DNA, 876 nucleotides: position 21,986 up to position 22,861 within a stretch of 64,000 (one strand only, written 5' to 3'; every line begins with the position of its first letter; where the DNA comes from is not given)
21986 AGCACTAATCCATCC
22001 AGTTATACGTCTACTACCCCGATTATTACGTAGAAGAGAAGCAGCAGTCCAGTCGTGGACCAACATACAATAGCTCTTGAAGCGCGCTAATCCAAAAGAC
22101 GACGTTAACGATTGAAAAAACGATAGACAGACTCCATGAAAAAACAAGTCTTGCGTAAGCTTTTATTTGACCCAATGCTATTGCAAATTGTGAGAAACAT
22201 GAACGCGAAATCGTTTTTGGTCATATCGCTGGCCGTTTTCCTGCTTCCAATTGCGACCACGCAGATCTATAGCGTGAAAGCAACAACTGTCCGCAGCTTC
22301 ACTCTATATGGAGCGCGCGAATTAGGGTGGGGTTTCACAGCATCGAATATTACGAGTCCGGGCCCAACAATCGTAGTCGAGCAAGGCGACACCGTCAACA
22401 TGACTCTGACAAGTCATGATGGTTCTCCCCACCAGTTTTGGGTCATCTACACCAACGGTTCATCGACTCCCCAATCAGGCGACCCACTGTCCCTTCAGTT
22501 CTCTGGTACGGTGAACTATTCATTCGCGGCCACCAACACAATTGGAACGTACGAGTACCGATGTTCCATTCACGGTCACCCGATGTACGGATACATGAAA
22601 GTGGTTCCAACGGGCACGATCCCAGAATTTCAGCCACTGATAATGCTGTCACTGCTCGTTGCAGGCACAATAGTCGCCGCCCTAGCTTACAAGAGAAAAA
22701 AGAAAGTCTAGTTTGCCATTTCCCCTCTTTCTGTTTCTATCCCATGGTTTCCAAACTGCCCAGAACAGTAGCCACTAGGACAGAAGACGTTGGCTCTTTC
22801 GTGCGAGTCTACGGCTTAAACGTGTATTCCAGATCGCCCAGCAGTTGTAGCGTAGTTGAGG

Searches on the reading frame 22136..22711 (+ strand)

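Call 43: search_protein_families(library=pfam, proteins=[window:22136-22711:+], max_evalue=1)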
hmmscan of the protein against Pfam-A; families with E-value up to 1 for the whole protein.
window:22136-22711:+ (191 aa): 4 families
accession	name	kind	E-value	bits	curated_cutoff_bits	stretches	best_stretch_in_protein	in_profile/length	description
PF07732.21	Cu-oxidase_3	-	0.00066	20.2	21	1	69-152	19-107/119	Multicopper oxidase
PF07731.20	Cu-oxidase_2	-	0.0071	16.6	20.4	1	68-158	24-132/137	Multicopper oxidase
PF13927.12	Ig_3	-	0.097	13.6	30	1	72-139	4-72/78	Immunoglobulin domain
PF09255.16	Antig_Caf1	-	0.18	12.4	25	1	71-102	41-72/136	Caf1 Capsule antigen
